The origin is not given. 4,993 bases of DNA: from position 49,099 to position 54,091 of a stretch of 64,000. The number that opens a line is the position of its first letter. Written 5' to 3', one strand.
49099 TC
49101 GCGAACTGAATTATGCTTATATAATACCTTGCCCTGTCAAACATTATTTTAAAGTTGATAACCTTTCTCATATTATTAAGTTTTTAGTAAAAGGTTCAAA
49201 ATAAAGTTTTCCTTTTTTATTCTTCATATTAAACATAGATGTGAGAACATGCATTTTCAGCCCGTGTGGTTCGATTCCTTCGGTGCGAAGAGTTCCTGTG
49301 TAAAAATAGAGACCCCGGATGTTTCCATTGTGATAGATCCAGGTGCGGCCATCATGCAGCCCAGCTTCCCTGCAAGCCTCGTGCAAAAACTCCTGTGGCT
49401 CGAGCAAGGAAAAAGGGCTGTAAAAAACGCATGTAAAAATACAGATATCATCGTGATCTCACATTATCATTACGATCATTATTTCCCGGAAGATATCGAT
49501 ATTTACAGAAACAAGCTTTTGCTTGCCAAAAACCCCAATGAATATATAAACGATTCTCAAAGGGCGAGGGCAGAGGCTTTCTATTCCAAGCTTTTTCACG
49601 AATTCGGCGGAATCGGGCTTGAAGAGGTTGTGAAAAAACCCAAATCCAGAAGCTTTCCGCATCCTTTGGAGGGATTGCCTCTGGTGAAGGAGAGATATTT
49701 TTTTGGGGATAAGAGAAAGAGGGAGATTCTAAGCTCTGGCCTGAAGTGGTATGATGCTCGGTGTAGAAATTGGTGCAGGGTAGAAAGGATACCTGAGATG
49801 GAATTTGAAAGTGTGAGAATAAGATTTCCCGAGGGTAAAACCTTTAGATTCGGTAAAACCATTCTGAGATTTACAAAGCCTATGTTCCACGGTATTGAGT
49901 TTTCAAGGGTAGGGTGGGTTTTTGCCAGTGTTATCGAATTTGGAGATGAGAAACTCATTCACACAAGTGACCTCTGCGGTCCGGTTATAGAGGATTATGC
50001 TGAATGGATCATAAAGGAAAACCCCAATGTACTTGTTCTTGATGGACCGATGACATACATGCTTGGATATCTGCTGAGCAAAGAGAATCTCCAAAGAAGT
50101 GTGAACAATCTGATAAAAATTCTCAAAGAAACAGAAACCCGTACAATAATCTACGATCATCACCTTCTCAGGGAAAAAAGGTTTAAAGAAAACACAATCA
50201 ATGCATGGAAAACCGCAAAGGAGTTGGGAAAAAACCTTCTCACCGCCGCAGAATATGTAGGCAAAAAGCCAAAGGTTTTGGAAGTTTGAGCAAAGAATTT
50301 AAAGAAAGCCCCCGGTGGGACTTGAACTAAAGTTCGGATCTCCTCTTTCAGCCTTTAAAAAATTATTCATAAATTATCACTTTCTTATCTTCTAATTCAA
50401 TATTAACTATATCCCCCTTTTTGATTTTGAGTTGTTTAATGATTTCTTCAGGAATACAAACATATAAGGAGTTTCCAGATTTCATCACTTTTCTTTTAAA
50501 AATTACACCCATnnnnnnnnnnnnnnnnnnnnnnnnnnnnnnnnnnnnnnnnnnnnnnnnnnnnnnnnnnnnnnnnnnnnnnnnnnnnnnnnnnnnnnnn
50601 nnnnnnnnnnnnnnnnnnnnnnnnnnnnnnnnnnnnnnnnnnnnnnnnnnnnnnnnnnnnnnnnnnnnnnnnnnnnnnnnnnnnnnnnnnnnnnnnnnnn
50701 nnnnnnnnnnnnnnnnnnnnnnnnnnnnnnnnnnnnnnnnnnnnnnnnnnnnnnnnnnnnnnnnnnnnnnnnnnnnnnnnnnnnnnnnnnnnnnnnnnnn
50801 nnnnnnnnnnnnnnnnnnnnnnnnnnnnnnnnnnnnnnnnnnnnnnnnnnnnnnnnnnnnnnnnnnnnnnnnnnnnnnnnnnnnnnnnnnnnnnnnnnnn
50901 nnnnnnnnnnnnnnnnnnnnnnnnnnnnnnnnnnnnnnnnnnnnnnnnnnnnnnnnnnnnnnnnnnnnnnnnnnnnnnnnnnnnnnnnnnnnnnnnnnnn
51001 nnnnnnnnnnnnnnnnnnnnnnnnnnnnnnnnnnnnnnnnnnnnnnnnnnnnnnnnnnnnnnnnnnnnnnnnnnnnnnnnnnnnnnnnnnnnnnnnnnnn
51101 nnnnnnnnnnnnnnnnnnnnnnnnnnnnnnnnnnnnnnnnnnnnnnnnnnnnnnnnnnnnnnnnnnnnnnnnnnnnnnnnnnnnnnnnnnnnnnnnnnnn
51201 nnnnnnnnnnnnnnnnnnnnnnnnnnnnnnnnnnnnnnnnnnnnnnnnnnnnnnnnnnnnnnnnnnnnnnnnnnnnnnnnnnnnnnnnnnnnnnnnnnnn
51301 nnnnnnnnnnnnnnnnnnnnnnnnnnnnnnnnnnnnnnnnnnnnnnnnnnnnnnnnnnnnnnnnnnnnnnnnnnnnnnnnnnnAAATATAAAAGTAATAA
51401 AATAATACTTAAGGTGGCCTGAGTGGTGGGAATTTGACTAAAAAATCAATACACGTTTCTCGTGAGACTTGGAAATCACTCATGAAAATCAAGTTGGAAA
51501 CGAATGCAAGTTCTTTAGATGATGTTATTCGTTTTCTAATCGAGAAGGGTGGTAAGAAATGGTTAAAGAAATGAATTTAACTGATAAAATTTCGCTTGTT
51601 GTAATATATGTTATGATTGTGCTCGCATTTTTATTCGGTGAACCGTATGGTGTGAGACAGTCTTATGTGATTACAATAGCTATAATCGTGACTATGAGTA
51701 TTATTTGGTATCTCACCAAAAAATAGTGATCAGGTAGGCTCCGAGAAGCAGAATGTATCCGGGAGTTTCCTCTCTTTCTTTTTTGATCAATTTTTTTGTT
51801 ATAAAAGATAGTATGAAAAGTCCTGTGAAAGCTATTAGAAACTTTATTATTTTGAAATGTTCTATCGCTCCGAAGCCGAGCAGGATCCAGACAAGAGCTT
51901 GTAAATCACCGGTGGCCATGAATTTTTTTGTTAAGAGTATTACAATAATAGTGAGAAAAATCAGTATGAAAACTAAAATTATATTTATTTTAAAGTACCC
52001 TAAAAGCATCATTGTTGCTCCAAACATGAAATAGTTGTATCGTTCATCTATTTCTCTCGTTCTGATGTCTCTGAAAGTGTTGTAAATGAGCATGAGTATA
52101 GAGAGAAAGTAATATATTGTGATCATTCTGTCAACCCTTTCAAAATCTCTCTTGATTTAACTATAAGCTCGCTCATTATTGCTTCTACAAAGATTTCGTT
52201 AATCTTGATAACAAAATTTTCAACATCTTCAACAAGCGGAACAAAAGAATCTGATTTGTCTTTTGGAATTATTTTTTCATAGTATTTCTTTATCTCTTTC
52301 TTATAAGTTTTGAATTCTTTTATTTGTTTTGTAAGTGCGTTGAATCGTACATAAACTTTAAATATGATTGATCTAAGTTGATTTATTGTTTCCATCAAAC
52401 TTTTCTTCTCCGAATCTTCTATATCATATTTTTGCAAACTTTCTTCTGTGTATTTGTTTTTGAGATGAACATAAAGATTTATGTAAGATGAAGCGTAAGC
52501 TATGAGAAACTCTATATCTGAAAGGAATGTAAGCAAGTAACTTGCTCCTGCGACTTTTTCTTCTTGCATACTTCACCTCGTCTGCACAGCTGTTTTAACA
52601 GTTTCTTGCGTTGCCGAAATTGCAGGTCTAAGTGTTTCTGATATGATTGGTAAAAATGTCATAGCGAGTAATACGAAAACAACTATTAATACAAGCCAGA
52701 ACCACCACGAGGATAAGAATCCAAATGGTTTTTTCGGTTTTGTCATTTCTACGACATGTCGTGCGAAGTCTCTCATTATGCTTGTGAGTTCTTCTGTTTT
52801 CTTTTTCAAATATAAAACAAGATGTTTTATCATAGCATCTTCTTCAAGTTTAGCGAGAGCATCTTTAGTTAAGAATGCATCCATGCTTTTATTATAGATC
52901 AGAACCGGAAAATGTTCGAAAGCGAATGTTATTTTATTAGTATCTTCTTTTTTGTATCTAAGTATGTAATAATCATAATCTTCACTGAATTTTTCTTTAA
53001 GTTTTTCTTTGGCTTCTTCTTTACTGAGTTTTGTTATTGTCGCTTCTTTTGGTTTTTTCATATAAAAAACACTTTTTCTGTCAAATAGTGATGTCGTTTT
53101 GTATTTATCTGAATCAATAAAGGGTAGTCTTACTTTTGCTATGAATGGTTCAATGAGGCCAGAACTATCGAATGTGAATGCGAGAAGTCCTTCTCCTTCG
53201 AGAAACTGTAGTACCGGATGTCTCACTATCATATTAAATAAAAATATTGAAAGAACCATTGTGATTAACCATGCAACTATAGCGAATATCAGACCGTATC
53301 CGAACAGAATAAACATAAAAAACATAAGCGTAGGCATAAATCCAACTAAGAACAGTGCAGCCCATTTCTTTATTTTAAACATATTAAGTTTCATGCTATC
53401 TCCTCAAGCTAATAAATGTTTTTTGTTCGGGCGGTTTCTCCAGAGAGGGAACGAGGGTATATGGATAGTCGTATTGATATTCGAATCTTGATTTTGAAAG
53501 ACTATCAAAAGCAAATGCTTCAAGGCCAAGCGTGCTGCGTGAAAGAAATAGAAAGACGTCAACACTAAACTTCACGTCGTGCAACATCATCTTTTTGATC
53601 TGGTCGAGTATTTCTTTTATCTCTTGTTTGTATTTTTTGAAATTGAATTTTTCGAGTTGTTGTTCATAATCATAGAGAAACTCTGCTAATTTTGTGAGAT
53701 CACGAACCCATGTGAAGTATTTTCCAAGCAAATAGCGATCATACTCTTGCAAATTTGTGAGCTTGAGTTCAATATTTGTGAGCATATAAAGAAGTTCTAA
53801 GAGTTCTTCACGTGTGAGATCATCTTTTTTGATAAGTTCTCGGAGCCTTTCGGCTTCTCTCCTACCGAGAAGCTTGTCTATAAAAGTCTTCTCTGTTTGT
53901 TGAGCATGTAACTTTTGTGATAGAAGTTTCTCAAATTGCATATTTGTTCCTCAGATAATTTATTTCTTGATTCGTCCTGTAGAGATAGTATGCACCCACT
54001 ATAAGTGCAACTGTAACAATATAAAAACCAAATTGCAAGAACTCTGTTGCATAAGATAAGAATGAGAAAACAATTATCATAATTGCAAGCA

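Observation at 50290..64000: Low-GC integrated provirus-like element with integrases at both ends; candidate spindle-shaped virus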

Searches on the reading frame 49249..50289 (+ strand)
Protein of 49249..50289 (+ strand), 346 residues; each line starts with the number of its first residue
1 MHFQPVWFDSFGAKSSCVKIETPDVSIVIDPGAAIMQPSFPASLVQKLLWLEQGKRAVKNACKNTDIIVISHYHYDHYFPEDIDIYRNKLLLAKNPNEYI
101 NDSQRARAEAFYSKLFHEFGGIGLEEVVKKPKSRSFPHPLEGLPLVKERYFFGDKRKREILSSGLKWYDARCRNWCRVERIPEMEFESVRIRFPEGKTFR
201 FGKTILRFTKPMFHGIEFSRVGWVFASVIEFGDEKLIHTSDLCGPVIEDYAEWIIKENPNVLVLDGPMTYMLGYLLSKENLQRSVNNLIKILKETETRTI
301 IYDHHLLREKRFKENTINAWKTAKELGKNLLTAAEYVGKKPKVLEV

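Call 6: search_protein_families(library=pfam, max_evalue=0.01, proteins=[window:49249-50289:+])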
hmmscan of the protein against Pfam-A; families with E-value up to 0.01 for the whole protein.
window:49249-50289:+ (346 aa): 3 families
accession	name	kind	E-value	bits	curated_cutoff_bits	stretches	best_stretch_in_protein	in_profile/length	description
PF13483.12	Lactamase_B_3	-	1.4e-05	25.6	24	1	15-84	7-56/160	Beta-lactamase superfamily domain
PF12706.13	Lactamase_B_2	-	2e-05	24.8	27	1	27-88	3-52/200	Beta-lactamase superfamily domain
PF00753.33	Lactamase_B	-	0.00049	20.5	22.7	1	15-78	6-57/196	Metallo-beta-lactamase superfamily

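Call 16: find_encoding_contigs(protein=window:49249-50289:+, flank=10000, max_places=10)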
Protein window:49249-50289:+ (346 aa): no gene with exactly this product is on record in the collection.

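Call 28: find_related_loci(query=window:49249-50289:+, collection=genome_contigs, flank=6000)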
Query window:49249-50289:+ (346 aa) in genome_contigs; peptide patterns used: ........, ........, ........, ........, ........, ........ (x = any residue, [..] = any of these).
161 stretches matched a pattern; 125 encode a relative of the query (tblastn E <= 1e-3); the best 80 are kept; 80 distinct loci.
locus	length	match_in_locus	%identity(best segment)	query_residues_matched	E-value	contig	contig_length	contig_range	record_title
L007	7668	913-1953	62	1-346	3e-151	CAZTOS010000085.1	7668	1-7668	MAG TPA_asm: uncultured Thermococci archaeon isolate SRP141559_co1_254 genome assembly, contig: NODE_5941_length_7668_co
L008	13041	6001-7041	61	1-346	2e-149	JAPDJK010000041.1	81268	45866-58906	MAG: Thermococci archaeon isolate S5B1_HD70 c_000000000111, whole genome shotgun sequence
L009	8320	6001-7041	61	1-346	2e-149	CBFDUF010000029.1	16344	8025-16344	MAG TPA_asm: uncultured Thermococci archaeon isolate SRR6823439_binner13_Refined_15 genome assembly, contig: ERZ534240.1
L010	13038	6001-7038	61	1-345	3e-149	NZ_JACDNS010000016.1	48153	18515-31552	MAG: Thermococcus sp. isolate GB_MAG1_027 c_000000000565, whole genome shotgun sequence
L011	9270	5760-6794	60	1-344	4e-149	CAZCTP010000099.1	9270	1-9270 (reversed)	MAG TPA_asm: uncultured Thermodesulfobacteriota bacterium isolate binchicken_co172_233 genome assembly, contig: NODE_684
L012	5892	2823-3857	62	1-344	3e-149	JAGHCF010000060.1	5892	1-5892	MAG: Nanoarchaeota archaeon isolate AUK275 PB_MBMC_229_c_000000000003, whole genome shotgun sequence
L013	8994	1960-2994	62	1-344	1e-148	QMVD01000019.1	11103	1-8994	MAG: Nanoarchaeota archaeon isolate B33_G15 B33_Guay15_scaffold_01416, whole genome shotgun sequence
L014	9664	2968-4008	60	1-346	4e-148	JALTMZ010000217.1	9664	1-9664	MAG: Thermococcus sp. isolate S139_metabat2_scaf2bin.061_VB S139_NODE_8153_length_9664_cov_1.619377, whole genome shotgu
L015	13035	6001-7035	60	1-344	1e-147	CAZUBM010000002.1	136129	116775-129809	MAG TPA_asm: uncultured Nitrososphaerota archaeon isolate binchicken_co349_52 genome assembly, contig: NODE_5_length_136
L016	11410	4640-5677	60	1-345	7e-146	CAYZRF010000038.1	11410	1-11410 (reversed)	MAG TPA_asm: uncultured Nitrososphaerota archaeon isolate SRP338002_co1_223 genome assembly, contig: NODE_5324_length_11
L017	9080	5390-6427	60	1-345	4e-145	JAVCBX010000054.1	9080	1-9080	MAG: Thermoproteota archaeon isolate Kor4 Kor4_contig_124_1574_length_9080_readcount_160041, whole genome shotgun sequen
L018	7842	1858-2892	59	1-344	1e-144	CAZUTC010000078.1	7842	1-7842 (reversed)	MAG TPA_asm: uncultured bacterium isolate binchicken_co349_126 genome assembly, contig: NODE_3632_length_7842_cov_18.052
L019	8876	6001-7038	59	1-345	2e-144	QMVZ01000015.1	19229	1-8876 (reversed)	MAG: Thermoproteota archaeon isolate B15_G15 B15_Guay15_scaffold_00378, whole genome shotgun sequence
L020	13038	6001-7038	58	1-345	1e-143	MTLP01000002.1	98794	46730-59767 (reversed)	MAG: Thermococcus sp. JdFR-02 JGI24019J35510_1000074, whole genome shotgun sequence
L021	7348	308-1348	58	1-346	1e-142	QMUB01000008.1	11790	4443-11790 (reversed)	MAG: Thermococci archaeon isolate B89_G9 B89_Guay9_scaffold_05974, whole genome shotgun sequence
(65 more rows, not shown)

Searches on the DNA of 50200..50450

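Call 48: search_rna_families(source=window, start=50200, end=50450, threshold=evalue, max_evalue=10, show_alignments=2)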
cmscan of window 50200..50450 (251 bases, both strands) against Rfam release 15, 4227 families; matches with E-value up to 10: 3.
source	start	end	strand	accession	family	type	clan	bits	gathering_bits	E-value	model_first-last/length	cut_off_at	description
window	50410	50437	-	RF01098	RF_site9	Cis-reg; frameshift_element;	-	13.5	70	7.3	1-50/50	no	Gag/pro ribosomal frameshift site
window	50253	50357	+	RF02212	ZFAT-AS1_2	Gene; lncRNA;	-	10.5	70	9.3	103-205/205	no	ZFAT antisense RNA 1 conserved region 2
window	50200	50213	+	RF01833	astro_FSE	Cis-reg; frameshift_element;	-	9.1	70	8.7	42-55/55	5'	ribosomal frameshift site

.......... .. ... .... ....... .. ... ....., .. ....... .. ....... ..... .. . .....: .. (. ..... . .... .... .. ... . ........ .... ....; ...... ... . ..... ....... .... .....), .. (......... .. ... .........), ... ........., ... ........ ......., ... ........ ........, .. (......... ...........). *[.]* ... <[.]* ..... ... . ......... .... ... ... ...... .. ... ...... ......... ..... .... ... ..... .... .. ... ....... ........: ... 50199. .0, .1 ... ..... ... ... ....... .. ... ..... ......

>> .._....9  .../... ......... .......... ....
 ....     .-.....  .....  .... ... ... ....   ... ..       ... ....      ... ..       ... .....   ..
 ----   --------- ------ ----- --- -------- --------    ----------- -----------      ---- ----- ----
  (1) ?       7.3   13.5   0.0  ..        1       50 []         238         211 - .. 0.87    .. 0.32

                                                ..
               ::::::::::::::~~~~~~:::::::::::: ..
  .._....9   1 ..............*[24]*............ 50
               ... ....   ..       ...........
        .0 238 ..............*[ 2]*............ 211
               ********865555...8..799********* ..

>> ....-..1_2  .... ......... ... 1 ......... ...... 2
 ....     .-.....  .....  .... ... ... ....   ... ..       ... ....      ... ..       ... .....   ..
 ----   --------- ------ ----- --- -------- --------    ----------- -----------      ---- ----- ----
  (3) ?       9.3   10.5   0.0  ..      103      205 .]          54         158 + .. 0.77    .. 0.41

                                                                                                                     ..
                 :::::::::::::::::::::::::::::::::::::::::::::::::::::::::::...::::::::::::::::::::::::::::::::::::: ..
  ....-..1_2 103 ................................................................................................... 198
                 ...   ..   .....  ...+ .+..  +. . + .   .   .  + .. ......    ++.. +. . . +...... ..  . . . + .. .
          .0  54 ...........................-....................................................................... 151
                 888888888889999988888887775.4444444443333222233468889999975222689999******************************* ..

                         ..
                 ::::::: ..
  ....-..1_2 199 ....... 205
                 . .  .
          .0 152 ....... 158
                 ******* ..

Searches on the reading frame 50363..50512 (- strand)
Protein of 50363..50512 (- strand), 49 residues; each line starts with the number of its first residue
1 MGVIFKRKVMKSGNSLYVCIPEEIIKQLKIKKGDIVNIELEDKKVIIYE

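Call 6: search_protein_families(library=pfam, max_evalue=0.01, proteins=[window:50363-50512:-])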
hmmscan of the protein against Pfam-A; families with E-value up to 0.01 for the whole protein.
window:50363-50512:- (49 aa): 3 families
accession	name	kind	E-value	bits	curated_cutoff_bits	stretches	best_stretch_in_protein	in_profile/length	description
PF04014.23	MazE_antitoxin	-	6.9e-10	39.2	24.7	1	10-48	2-41/48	Antidote-toxin recognition MazE, bacterial antitoxin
PF10015.14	ThermoDBP-RP_arch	-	0.0023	18.5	25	1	6-41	34-69/78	ThermoDBP-related, archaea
PF01176.25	eIF-1a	-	0.0042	17.1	30.2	1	11-43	22-54/64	Translation initiation factor 1A / IF-1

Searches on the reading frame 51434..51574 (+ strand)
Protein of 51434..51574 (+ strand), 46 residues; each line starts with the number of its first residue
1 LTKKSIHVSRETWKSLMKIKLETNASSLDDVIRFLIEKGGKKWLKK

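Call 6: search_protein_families(library=pfam, max_evalue=0.01, proteins=[window:51434-51574:+])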
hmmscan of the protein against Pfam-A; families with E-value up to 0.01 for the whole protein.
window:51434-51574:+ (46 aa): 1 family
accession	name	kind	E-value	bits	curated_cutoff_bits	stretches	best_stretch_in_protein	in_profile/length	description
PF02697.20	VAPB_antitox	-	0.0031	18.7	27.9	1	4-42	1-37/69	Putative antitoxin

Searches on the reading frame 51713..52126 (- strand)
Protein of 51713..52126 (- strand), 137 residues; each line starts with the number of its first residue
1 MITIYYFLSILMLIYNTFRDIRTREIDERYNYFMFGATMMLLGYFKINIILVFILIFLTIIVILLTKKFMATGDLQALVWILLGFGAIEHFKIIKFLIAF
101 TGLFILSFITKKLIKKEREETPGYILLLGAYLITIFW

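Call 6: search_protein_families(library=pfam, max_evalue=0.01, proteins=[window:51713-52126:-])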
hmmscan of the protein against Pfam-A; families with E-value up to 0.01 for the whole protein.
window:51713-52126:- (137 aa): 1 family
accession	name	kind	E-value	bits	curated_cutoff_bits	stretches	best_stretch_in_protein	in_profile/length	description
PF01478.23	Peptidase_A24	-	0.00031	21.6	26.5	1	8-104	2-98/104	Type IV leader peptidase family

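Call 83: search_protein_families(library=ncbifam, max_evalue=0.01, proteins=[window:51713-52126:-])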
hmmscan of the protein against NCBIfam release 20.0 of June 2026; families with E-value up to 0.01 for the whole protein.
window:51713-52126:- (137 aa): 0 families

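Call 128: search_solved_structures(query=A6, max_evalue=10, show_alignments=1)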
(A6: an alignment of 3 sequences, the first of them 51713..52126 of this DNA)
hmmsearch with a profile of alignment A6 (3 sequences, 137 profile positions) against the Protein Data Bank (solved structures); distinct sequences matched with E-value up to 10: 0.

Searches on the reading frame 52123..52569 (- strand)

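Call 6: search_protein_families(library=pfam, max_evalue=0.01, proteins=[window:52123-52569:-])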
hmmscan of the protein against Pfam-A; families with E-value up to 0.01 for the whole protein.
window:52123-52569:- (148 aa): 1 family
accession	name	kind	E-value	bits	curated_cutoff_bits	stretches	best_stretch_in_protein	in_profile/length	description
PF10150.14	RNase_E_G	-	0.007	16.3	25.5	1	50-146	22-119/270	Ribonuclease E/G family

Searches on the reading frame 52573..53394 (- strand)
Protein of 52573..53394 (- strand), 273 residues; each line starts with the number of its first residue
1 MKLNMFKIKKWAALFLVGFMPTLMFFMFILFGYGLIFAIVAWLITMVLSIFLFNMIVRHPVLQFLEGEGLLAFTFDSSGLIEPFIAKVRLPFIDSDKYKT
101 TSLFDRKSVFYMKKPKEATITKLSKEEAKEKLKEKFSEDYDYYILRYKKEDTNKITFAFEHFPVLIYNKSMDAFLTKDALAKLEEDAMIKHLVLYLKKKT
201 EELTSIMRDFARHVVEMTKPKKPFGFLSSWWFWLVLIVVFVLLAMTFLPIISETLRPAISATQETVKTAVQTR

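Call 6: search_protein_families(library=pfam, max_evalue=0.01, proteins=[window:52573-53394:-])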
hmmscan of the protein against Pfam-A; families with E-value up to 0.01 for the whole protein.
window:52573-53394:- (273 aa): 0 families

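Call 13: search_protein_families(library=phrogs, max_evalue=0.01, proteins=[window:52573-53394:-])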
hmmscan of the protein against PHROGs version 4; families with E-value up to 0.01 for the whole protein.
window:52573-53394:- (273 aa): 0 families

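Call 40: find_encoding_contigs(protein=window:52573-53394:-, flank=10000, max_places=10)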
Protein window:52573-53394:- (273 aa): 3 contigs read that carry it; 1 place shown.
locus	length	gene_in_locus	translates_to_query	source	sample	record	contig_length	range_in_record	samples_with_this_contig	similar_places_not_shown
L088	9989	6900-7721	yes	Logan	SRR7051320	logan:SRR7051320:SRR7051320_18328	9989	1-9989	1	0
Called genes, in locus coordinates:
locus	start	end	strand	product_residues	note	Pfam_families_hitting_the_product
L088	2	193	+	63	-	?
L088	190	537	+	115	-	-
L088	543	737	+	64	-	-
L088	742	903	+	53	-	-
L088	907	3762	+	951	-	PF10102:DUF2341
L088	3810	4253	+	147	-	-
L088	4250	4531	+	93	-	-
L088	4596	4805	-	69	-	-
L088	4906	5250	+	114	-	-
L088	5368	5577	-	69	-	-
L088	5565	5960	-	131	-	-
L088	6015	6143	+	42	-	-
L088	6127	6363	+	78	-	-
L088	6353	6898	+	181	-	-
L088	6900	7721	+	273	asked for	-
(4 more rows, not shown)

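Call 83: search_protein_families(library=ncbifam, max_evalue=0.01, proteins=[window:52573-53394:-])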
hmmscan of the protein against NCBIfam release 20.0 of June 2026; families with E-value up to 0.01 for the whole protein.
window:52573-53394:- (273 aa): 0 families

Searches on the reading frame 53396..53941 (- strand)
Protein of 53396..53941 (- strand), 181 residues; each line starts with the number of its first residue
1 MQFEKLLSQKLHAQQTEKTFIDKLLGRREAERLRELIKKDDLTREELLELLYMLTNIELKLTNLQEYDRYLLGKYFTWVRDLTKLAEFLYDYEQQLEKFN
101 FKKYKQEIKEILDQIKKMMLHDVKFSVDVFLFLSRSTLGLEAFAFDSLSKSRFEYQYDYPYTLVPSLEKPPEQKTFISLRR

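Call 6: search_protein_families(library=pfam, max_evalue=0.01, proteins=[window:53396-53941:-])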
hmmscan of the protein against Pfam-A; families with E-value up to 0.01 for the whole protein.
window:53396-53941:- (181 aa): 0 families

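Call 13: search_protein_families(library=phrogs, max_evalue=0.01, proteins=[window:53396-53941:-])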
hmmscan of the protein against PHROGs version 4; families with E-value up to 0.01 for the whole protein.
window:53396-53941:- (181 aa): 1 family
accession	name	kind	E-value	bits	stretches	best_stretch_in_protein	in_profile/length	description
phrog_25263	-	unknown function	0.00096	19.9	1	94-129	10-43/59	-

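Call 83: search_protein_families(library=ncbifam, max_evalue=0.01, proteins=[window:53396-53941:-])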
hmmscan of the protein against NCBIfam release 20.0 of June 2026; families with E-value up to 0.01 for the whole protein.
window:53396-53941:- (181 aa): 0 families

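Call 101: search_dna_similar(query=window:53396-53941:-, collection=phages, mode=protein, max_evalue=0.1, max_rows=10)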
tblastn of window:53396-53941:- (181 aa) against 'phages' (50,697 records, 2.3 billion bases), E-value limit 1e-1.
No match.
